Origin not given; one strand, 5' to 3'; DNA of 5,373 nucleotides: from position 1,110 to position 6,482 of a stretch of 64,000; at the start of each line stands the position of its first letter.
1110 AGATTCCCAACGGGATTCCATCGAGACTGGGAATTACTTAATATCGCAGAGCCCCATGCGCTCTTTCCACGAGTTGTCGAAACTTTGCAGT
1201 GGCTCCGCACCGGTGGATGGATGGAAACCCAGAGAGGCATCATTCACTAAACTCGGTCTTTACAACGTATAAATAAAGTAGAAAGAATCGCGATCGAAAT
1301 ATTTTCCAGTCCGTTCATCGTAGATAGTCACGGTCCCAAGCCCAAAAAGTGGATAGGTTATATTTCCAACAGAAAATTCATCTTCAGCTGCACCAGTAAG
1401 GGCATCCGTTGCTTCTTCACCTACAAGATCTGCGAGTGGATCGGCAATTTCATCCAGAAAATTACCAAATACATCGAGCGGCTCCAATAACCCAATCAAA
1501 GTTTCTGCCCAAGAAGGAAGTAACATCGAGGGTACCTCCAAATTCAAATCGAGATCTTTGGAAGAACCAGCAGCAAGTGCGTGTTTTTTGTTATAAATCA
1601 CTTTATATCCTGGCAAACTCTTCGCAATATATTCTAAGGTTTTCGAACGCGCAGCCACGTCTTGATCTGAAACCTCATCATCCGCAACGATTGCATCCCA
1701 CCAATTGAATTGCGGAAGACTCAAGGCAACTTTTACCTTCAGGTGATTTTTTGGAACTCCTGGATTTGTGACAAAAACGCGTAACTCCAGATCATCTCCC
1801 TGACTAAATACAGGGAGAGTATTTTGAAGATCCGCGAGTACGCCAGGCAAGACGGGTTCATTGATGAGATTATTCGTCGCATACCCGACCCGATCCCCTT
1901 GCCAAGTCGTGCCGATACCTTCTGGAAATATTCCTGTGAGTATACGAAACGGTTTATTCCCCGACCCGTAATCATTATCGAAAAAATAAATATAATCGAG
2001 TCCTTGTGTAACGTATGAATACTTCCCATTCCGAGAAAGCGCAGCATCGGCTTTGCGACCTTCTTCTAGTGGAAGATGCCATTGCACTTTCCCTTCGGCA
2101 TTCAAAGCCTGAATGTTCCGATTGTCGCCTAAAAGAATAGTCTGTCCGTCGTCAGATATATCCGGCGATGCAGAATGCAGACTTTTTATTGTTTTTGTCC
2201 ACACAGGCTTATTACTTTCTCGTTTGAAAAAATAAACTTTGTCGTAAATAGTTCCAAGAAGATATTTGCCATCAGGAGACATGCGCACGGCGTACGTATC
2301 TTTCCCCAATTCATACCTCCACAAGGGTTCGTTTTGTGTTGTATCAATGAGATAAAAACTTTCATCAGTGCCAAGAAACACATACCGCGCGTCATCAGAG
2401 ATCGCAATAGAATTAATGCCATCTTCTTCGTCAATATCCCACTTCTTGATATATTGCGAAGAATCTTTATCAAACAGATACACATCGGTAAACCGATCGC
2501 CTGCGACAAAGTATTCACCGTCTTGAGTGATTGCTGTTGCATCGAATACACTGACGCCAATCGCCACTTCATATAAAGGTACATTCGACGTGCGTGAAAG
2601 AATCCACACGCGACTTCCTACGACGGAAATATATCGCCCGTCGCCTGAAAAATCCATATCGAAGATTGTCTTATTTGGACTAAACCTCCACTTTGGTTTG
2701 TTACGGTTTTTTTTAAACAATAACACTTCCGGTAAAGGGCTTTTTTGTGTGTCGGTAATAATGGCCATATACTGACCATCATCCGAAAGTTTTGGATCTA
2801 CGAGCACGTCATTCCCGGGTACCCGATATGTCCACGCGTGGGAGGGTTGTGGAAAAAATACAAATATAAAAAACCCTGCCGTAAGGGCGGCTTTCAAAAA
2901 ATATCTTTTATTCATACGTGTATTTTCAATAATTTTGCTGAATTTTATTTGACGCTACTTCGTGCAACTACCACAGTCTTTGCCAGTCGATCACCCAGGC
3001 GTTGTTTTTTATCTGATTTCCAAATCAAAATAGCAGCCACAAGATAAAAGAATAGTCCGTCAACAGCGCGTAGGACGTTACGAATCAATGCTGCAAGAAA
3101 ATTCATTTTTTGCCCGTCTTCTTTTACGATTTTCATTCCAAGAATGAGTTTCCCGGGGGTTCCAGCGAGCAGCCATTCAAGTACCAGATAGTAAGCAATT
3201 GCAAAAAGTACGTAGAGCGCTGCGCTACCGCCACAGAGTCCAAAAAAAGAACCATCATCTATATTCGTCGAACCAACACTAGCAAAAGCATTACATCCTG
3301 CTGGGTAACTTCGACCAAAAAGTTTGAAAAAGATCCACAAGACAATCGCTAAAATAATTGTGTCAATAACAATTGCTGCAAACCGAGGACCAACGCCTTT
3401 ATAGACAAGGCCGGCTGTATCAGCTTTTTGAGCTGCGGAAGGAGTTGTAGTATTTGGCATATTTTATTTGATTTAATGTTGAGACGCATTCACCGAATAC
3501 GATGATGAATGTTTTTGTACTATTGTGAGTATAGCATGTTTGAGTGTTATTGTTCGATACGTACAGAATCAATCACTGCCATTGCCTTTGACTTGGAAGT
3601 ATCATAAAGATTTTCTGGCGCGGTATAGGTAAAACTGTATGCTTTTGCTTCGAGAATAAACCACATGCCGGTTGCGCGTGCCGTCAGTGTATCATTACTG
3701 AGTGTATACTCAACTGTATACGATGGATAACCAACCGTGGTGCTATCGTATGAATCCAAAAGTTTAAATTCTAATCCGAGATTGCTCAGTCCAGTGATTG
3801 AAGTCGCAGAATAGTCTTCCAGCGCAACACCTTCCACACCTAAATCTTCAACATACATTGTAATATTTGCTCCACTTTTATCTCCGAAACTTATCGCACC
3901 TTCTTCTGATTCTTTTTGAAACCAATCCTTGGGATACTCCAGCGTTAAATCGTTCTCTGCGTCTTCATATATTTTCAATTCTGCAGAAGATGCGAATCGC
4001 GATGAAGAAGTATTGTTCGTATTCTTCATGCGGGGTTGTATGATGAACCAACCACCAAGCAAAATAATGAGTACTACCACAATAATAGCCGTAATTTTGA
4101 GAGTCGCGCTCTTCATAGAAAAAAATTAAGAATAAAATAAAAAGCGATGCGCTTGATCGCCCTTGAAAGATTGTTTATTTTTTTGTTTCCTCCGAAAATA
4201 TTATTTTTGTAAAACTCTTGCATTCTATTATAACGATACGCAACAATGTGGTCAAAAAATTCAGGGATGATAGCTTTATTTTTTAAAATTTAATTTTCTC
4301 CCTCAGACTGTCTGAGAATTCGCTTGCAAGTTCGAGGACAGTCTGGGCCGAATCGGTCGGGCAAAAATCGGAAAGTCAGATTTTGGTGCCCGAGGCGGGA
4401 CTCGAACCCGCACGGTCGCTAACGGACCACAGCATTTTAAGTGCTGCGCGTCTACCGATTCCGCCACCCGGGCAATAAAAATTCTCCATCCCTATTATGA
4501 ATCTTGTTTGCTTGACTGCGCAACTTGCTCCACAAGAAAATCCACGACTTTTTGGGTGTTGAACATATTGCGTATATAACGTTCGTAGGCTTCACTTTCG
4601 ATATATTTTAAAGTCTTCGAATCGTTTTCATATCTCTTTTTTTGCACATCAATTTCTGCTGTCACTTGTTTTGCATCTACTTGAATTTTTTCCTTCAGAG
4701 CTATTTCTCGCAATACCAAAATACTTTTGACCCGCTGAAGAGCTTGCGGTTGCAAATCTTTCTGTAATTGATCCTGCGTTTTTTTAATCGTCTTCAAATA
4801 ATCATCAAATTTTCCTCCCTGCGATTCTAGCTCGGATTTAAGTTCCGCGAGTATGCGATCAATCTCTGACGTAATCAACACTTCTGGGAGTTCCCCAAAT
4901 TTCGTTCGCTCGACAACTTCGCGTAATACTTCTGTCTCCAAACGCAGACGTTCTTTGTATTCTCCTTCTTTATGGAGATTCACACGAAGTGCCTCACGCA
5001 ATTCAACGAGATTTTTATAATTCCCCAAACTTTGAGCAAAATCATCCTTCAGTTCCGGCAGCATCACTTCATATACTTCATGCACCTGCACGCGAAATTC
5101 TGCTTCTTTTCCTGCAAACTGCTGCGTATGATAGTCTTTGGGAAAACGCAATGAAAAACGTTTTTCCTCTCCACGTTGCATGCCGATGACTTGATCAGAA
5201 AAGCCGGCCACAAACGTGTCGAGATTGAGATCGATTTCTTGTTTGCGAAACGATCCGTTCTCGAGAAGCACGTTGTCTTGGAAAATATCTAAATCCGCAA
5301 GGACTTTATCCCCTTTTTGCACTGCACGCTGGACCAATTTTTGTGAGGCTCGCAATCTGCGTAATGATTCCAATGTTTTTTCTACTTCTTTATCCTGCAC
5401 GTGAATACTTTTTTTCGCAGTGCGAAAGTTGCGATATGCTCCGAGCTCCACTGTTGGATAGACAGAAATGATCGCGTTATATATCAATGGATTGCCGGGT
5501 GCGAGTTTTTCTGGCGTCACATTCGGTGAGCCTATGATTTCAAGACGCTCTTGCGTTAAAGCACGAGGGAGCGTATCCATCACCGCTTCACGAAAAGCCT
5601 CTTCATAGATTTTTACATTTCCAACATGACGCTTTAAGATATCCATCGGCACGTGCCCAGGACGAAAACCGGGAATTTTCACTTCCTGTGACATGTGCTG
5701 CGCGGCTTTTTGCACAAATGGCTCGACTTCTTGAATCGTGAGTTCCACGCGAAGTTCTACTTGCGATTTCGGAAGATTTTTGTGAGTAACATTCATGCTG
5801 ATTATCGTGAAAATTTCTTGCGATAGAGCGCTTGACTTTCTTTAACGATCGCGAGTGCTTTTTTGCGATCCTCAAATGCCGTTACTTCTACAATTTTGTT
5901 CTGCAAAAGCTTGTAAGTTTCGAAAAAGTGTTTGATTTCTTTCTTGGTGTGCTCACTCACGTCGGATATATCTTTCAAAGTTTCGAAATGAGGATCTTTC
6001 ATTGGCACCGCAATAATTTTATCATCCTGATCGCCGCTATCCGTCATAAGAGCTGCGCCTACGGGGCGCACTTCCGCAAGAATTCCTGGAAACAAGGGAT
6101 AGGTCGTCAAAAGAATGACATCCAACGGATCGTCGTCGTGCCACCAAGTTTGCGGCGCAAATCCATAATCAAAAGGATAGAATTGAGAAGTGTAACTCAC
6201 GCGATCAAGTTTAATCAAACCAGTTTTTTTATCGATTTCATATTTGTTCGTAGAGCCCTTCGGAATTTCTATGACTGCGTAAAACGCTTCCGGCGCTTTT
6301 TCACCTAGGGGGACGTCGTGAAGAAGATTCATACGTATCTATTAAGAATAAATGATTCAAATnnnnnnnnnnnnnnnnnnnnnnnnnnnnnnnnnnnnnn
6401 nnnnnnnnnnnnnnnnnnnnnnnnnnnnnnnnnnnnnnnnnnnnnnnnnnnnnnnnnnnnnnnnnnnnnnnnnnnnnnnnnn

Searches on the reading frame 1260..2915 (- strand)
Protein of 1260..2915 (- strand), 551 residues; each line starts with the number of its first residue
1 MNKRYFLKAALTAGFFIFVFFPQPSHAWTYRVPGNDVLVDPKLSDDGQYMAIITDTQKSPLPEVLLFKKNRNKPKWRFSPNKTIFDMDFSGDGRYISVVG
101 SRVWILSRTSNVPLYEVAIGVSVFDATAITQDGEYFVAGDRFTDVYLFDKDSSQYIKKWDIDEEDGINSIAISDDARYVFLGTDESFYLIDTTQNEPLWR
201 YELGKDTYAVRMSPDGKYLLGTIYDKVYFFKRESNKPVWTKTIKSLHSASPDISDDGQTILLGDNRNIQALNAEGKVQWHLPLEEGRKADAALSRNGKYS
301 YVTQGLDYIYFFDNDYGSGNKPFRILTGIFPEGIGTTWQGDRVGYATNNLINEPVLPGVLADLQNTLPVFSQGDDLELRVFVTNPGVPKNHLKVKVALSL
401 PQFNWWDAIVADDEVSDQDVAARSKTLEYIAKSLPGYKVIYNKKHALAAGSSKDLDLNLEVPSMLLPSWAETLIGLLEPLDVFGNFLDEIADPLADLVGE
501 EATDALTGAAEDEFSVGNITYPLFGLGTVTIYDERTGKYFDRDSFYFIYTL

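Call 40: search_protein_families(library=pfam, proteins=[window:1260-2915:-], max_evalue=0.00001)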
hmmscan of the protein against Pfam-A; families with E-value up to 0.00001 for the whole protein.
window:1260-2915:- (551 aa): 4 families
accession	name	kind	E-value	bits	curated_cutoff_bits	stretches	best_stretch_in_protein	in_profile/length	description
PF13570.13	Beta-prop_ACSF4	-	2.3e-11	44.1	133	1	145-285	115-255/329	Beta-alanine-activating enzyme, beta-propeller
PF13360.13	PQQ_2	-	1e-09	38.8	27.6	1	188-300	6-115/233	Outer membrane protein assembly factor BamB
PF25174.1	Beta-prop_THOC3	-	1.5e-09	37.7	305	0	43-219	96-269/272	THOC3 beta-propeller domain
PF23414.1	Beta-prop_EML_2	-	2.3e-07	30.9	90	0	177-265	12-101/266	Echinoderm microtubule-associated protein second beta-propeller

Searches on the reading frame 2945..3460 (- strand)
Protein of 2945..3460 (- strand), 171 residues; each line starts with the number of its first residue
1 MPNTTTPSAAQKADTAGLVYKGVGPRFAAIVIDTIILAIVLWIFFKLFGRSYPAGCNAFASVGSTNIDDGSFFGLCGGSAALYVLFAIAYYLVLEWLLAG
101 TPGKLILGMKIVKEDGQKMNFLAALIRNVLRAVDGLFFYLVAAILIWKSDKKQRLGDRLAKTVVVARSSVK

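Call 40: search_protein_families(library=pfam, proteins=[window:2945-3460:-], max_evalue=0.00001)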
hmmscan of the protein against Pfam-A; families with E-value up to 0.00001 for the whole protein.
window:2945-3460:- (171 aa): 1 family
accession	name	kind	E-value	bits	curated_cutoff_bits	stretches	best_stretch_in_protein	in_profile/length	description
PF06271.18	RDD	-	3.5e-24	86.1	24.1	1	21-161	2-137/137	RDD family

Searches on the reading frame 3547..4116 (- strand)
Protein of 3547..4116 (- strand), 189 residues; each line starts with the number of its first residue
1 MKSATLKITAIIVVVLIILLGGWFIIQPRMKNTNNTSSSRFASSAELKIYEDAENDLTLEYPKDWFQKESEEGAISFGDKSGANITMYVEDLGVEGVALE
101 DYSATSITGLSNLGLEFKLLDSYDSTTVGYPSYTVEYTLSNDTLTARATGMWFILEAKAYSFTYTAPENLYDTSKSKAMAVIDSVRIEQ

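Call 40: search_protein_families(library=pfam, proteins=[window:3547-4116:-], max_evalue=0.00001)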
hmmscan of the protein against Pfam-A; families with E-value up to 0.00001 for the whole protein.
window:3547-4116:- (189 aa): 2 families
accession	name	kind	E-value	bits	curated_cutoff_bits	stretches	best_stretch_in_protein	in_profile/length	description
PF18933.6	PsbP_2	-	2.4e-07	31.4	27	1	10-82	2-84/184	PsbP-like protein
PF01789.22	PsbP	-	3.5e-07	30.8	23.5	1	46-186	2-154/155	PsbP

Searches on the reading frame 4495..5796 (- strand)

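Call 40: search_protein_families(library=pfam, proteins=[window:4495-5796:-], max_evalue=0.00001)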
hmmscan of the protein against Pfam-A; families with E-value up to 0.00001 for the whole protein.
window:4495-5796:- (433 aa): 3 families
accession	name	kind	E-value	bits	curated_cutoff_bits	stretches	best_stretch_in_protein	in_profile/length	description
PF05697.18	Trigger_N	-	5.1e-36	124.6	22.2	1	1-145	1-144/144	Bacterial trigger factor protein (TF)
PF05698.19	Trigger_C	-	6e-26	91.9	22.7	1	263-423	2-162/162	Bacterial trigger factor protein (TF) C-terminus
PF00254.34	FKBP_C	-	1.3e-08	35.5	21.1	1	157-238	3-93/94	FKBP-type peptidyl-prolyl cis-trans isomerase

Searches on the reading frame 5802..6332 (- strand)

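Call 40: search_protein_families(library=pfam, proteins=[window:5802-6332:-], max_evalue=0.00001)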
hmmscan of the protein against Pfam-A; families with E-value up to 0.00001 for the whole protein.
window:5802-6332:- (176 aa): 1 family
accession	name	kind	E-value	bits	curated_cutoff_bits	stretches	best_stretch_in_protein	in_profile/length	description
PF00719.24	Pyrophosphatase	-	3.5e-56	189.7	23.5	1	19-170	1-152/153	Inorganic pyrophosphatase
